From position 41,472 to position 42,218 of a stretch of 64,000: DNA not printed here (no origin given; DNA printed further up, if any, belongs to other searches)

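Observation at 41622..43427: Low-GC two-gene islet: ABC/SMC-type ATPase abutted to a PIN-like protein, a candidate uncharacterised defence cassette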

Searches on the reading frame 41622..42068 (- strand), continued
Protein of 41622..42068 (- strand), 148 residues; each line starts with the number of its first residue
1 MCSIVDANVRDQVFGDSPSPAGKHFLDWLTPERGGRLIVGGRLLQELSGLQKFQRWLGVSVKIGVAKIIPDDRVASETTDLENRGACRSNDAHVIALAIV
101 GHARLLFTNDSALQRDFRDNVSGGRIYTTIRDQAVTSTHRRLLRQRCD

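Call 34: search_protein_families(library=padloc, proteins=[L013:3261-6668:+, L013:8480-12514:+, L013:12489-16271:+, L013:2431-3216:-, L045:2899-6429:+, L052:3031-6495:-, L075:8465-11782:-, L037:4393-6606:+, L037:8509-10191:+, L025:4983-6500:+], max_evalue=1e-8)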
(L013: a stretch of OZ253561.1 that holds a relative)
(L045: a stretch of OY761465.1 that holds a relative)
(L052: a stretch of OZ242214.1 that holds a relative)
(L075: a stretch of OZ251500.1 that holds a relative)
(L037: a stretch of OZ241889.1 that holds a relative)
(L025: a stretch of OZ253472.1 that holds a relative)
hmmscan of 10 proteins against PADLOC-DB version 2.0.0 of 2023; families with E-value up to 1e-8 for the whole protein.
L013:3261-6668:+ (1135 aa): 30 families (the best 25 are shown)
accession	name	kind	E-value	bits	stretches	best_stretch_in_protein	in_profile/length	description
PDLC02621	DrmD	-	3.9e-303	1006.7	1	56-1133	11-1035/1040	DrmD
PDLC02572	DrmA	-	1.3e-164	547.8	1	56-1132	12-1034/1043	DrmA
PDLC02632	DrmD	-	1.2e-135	451.5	1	57-702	15-634/662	DrmD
PDLC02633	DrmD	-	3.8e-126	420.1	1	58-822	12-754/839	DrmD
PDLC02618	DrmD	-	3.6e-105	349.3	1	59-306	5-254/273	DrmD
PDLC02622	DrmD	-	4.3e-89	297.3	1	57-385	15-349/422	DrmD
PDLC02624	DrmD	-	1.7e-87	292.5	1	200-858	3-624/652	DrmD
PDLC00659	HmaA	-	8.8e-63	210.6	1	181-730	125-647/1176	SNF2 helicase / DEAD-box helicase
PDLC02504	BrxHI|BrxHII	-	2.1e-54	182.9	1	160-777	108-668/971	BrxHII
PDLC02500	BrxHI|BrxHII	-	4.3e-51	172.5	1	151-730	80-610/933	BrxHI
PDLC02853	DpdE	-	9e-41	137.7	2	61-381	8-315/985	DpdE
PDLC02620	DrmD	-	2.4e-38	129.7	2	172-461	111-390/1060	DrmD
PDLC02840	DpdE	-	2.6e-36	123.3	2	156-233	154-232/1091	DpdE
PDLC02625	DrmD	-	2.8e-36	123.4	1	545-1108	228-756/792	DrmD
PDLC02634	DrmD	-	2.3e-35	119.7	2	170-385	100-307/900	DrmD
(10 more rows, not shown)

L013:8480-12514:+ (1344 aa): 24 families
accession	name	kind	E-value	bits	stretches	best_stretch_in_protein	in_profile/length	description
PDLC02643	DrmMI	-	0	1278.4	1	6-1317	5-1335/1347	DrmMI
PDLC02640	DrmMI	-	0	1090.2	2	867-1298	535-977/1015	DrmMI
PDLC02638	DrmMI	-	5.3e-248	823.8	1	7-886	3-934/935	DrmMI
PDLC02639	DrmMI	-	1.6e-238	792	2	297-776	1-484/803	DrmMI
PDLC03618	REase_MTase_IIG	-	1.9e-174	580.1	1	85-1319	86-1340/1429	Type IIG restriction enzyme-methyltransferase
PDLC02644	DrmMI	-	1.7e-148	494.3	2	805-1316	363-888/988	DrmMI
PDLC02646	DrmMI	-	3e-119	397.4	2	773-1315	234-770/792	DrmMI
PDLC02645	DrmMI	-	3.1e-102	341.1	1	93-729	94-752/772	DrmMI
PDLC03627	REase_MTase_IIG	-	1.5e-64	216.3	1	820-1300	559-1030/1136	Type IIG restriction enzyme-methyltransferase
PDLC03599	REase_MTase_IIG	-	5.9e-60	201.2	1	810-1257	456-921/959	Type IIG restriction enzyme-methyltransferase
PDLC03622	REase_MTase_IIG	-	1.3e-46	156.7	3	163-454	5-297/1524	Type IIG restriction enzyme-methyltransferase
PDLC02642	DrmMI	-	1.6e-37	127.2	1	211-471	201-456/594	DrmMI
PDLC03598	REase_MTase_IIG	-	1.8e-32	110.2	1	828-1243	485-886/912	Type IIG restriction enzyme-methyltransferase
PDLC02626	DrmD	-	7.3e-28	95.7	1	1128-1316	3-186/276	DrmD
PDLC03611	REase_MTase_IIG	-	2.2e-27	93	1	533-692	501-657/1532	Type IIG restriction enzyme-methyltransferase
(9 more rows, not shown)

L013:12489-16271:+ (1260 aa): 4 families
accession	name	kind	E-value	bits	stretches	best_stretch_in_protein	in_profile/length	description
PDLC02184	Dsr2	-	0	1341.8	1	13-1255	3-1220/1222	-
PDLC00407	ThsA1|ThsA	-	7.9e-24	82.1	1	23-241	10-218/478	STALD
PDLC00409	ThsA1|ThsA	-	1.6e-18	64.9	1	112-225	88-203/242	STALD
PDLC04968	PDC-S25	-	8.6e-11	39.5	1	130-236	142-246/517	-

L013:2431-3216:- (261 aa): 8 families
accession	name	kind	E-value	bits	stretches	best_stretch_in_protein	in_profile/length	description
PDLC02282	AbiEi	-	4.9e-92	306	1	3-260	2-259/260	AbiEi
PDLC02266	AbiEi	-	5.4e-86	286.1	1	3-260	2-257/258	AbiEi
PDLC02252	AbiEi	-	6.8e-63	210.7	1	3-260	2-258/259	AbiEi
PDLC02267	AbiEi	-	3.8e-26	90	1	6-256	8-243/252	AbiEi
PDLC02276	AbiEi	-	1.9e-19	68.2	1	11-215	10-212/270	AbiEi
PDLC02269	AbiEi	-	1.8e-09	35.3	1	17-214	11-197/251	AbiEi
PDLC02268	AbiEi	-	3.4e-09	34.5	1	33-194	23-187/204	AbiEi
PDLC02287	AbiEi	-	8.4e-09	33.4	0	17-215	11-198/253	AbiEi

L045:2899-6429:+ (1176 aa): 0 families

L052:3031-6495:- (1154 aa): 0 families

L075:8465-11782:- (1105 aa): 0 families

L037:4393-6606:+ (737 aa): 6 families
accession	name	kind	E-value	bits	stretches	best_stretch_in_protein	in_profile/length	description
PDLC00661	HmaB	-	2.4e-63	212.4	1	193-504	481-798/973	DNA-adenine methylase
PDLC00660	HmaB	-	1.8e-60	202.9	1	194-505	481-799/967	DNA-adenine methylase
PDLC03233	MTase_II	-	1.3e-26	91.4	1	157-442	355-651/731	Type II methyltransferase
PDLC02189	DUF1156_MTase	-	1.7e-23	80.8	1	102-441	386-685/944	-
PDLC03352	MTase_II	-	5.3e-18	62.3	0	201-315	473-598/1023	Type II methyltransferase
PDLC03314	MTase_II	-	3.2e-09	33.5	1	282-435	546-679/944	Type II methyltransferase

L037:8509-10191:+ (560 aa): 59 families (the best 25 are shown)
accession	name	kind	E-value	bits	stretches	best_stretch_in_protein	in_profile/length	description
PDLC03878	NsnB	-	1.1e-24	85.8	2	1-45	1-45/345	-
PDLC02979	AriA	-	1.8e-24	85.2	2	238-316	290-372/373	-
PDLC02980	AriA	-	2.5e-22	78.2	1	239-318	224-304/304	-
PDLC02981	AriAB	-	1.1e-19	68.6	1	272-467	331-528/694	-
PDLC04135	mad3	-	2.7e-19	67.9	1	248-319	259-329/374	mads_3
PDLC00070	GajA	-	3.1e-17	60.4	0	272-387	291-411/596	AAA ATPase domain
PDLC04175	HEC-01A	-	3.5e-17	60.5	1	223-358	220-353/363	-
PDLC04180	HEC-01A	-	1e-16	59.1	0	255-320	257-324/382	-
PDLC02335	AbiLi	-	7e-16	56.2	1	1-320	49-243/326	AbiLi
PDLC04182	HEC-01A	-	5.8e-15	53.2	1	189-325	223-359/406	-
PDLC04148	HEC-03B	-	7e-15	53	1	247-317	313-384/458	-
PDLC00271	PtuA1|PtuA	-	2e-14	52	0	2-64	3-67/421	AAA ATPase domain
PDLC00278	PtuA1|PtuA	-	4.4e-14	50.6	0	2-76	3-71/436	AAA ATPase domain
PDLC00067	GajA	-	5.5e-14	49.6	0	2-43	5-46/604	AAA ATPase domain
PDLC04179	HEC-01A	-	6.3e-14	49.9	0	238-326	325-414/459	-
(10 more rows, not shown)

L025:4983-6500:+ (505 aa): 0 families

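Call 38: search_dna_similar(query=window:41622-42068:-, collection=plasmids, mode=protein, max_evalue=0.001)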
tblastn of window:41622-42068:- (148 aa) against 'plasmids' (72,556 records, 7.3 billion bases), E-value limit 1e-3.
No match.

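Call 39: search_dna_similar(query=window:41622-42068:-, collection=phages, mode=protein, max_evalue=0.001)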
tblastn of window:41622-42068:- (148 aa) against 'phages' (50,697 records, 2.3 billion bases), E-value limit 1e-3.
No match.

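Call 41: find_related_loci(query=A1, collection=viral_contigs, flank=6000)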
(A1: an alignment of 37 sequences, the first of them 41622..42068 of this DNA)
Query A1 (148 aa) in viral_contigs; peptide patterns used: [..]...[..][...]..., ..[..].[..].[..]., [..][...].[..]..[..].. (x = any residue, [..] = any of these).
64 stretches matched a pattern, but none encodes a relative of the query by tblastn (E <= 1e-3).

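Call 48: search_protein_representatives(alignment_id=A1)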
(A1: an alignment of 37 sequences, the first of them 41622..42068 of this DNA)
Query: 37 sequences, 155 profile positions. Proteins with E-value up to 0.001 (for the whole library): 1921; up to 1e-10: 1378; up to 1e-30: 216. The best 150 are listed.
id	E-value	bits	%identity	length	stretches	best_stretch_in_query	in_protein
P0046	5.8e-59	214.9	-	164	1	1-152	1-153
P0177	1.3e-54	200.8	-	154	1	1-154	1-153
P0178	2.7e-53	196.4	-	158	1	1-154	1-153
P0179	5.5e-53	195.5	-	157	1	1-154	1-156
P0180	6.5e-53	195.2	-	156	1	1-154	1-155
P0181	7.7e-53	195.0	-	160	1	1-151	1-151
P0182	2.4e-52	193.4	-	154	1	1-154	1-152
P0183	8.1e-52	191.7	-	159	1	1-154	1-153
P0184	1.4e-51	190.9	-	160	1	1-154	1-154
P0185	3.4e-50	186.4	-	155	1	1-154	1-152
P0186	9.2e-50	185.0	-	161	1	1-154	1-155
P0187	2.5e-49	183.6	-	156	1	1-153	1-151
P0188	3.0e-49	183.3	-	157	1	1-154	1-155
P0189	8.6e-49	181.8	-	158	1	1-154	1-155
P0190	2.8e-48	180.2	-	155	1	1-154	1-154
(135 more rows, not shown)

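Call 74: search_protein_families(library=pfam, proteins=[L007:4689-6554:+, L040:4650-6539:+, L049:4681-6603:+, L080:4246-6069:+, L035:4932-6596:+, L030:4944-6566:+, L060:5630-6613:+, L045:2899-6429:+, L032:5291-6550:+, L051:5108-6514:+], max_evalue=0.001)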
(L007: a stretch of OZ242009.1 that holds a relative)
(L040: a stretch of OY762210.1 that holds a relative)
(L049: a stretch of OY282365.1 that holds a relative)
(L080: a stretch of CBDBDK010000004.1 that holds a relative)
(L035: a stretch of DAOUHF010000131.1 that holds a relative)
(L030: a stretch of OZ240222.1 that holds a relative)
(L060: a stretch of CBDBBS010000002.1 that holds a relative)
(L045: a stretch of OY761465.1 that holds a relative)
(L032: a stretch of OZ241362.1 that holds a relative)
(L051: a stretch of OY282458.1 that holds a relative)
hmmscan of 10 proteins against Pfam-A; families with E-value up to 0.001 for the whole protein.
L007:4689-6554:+ (621 aa): 7 families
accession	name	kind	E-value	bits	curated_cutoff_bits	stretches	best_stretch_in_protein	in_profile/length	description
PF00009.33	GTP_EFTU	-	1.5e-34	119.7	26.5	1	3-166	5-186/188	Elongation factor Tu GTP binding domain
PF09107.17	SelB-wing_3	-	1.1e-21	76.5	23.2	1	575-620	2-47/47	Elongation factor SelB, winged helix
PF03144.31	GTP_EFTU_D2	-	7.7e-14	52.3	30.3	1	192-259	1-73/73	Elongation factor Tu domain 2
PF09106.17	SelB-wing_2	-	1.2e-12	48.1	22.3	1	450-502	3-57/57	Elongation factor SelB, winged helix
PF25461.1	Beta-barrel_SelB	-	9.1e-12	45.6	27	1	274-355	4-79/80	Selenocysteine-specific elongation factor, beta-barrel domain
PF01926.29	MMR_HSR1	-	9.6e-06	26.1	21.9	1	4-102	2-102/113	50S ribosome-binding GTPase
PF03193.22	RsgA_GTPase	-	0.00025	21.3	30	0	73-164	20-106/174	RsgA GTPase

L040:4650-6539:+ (629 aa): 0 families

L049:4681-6603:+ (640 aa): 2 families
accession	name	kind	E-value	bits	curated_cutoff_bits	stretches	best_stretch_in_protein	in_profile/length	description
PF00012.26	HSP70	-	8.3e-261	866.9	20.6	1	4-599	1-598/599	Hsp70 protein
PF06723.19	MreB_Mbl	-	3e-17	62.9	27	1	118-373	75-317/327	MreB/Mbl protein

L080:4246-6069:+ (607 aa): 3 families
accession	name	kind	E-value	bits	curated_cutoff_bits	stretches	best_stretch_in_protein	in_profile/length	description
PF00012.26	HSP70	-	1.6e-191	638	20.6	1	4-591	1-598/599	Hsp70 protein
PF06723.19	MreB_Mbl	-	2.6e-16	59.8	27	1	113-369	70-320/327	MreB/Mbl protein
PF02782.22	FGGY_C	-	0.00043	20.5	27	0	310-368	139-194/198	FGGY family of carbohydrate kinases, C-terminal domain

L035:4932-6596:+ (554 aa): 11 families
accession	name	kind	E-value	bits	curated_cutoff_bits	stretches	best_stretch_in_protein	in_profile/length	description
PF04820.20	Trp_halogenase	-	5.7e-40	138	21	2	100-401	146-415/458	Tryptophan halogenase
PF01494.25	FAD_binding_3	-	4.3e-20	72.7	22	1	11-329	2-319/349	FAD binding domain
PF12831.13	FAD_oxidored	-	2.1e-13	50.8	27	1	12-177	1-152/416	FAD dependent oxidoreductase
PF01266.30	DAO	-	1e-12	48.7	27.9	1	12-45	1-34/353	FAD dependent oxidoreductase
PF00890.30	FAD_binding_2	-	7.4e-09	35.7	20.4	0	12-41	1-30/414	FAD binding domain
PF07992.20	Pyr_redox_2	-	1.6e-07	31.5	26.1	1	12-46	2-33/291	Pyridine nucleotide-disulphide oxidoreductase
PF00070.33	Pyr_redox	-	1.4e-06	29.2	22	0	13-48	2-37/82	Pyridine nucleotide-disulphide oxidoreductase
PF13450.12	NAD_binding_8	-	3.4e-06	27.7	21.9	1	15-43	1-29/68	NAD(P)-binding Rossmann-like domain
PF05834.18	Lycopene_cycl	-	1.1e-05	25.1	23.4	1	12-174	1-145/380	Lycopene cyclase protein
PF03486.20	HI0933_like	-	0.00017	21.6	50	0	12-42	2-32/244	HI0933-like protein Rossmann domain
PF01134.28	GIDA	-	0.00027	20.6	22.1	1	12-41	1-30/391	Glucose inhibited division protein A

L030:4944-6566:+ (540 aa): 0 families

L060:5630-6613:+ (327 aa): 1 family
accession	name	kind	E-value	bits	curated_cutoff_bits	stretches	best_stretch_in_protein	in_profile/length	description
PF00348.22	polyprenyl_synt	-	9.3e-62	208.9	27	1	38-277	4-249/251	Polyprenyl synthetase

L045:2899-6429:+ (1176 aa): 0 families

L032:5291-6550:+ (419 aa): 5 families
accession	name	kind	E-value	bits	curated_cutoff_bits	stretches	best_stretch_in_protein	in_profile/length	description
PF00483.29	NTP_transferase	-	7.4e-60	203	21.2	1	6-267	2-244/245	Nucleotidyl transferase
PF25247.1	LbH_GLGC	-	6.8e-43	146.3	27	1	286-418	1-135/135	GLGC left-handed parallel beta-helix domain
PF24894.1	Hexapep_GlmU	-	1.4e-08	35.2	23.3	0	285-338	3-56/104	GlmU-like, C-terminal hexapeptide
PF12804.13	NTP_transf_3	-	8.5e-06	26.5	27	1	6-152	1-124/160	MobA-like NTP transferase domain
PF25084.1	LbH_EIF2B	-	4.4e-05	23.9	54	0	361-385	30-54/105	EIF2B subunit epsilon LbH domain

L051:5108-6514:+ (468 aa): 0 families
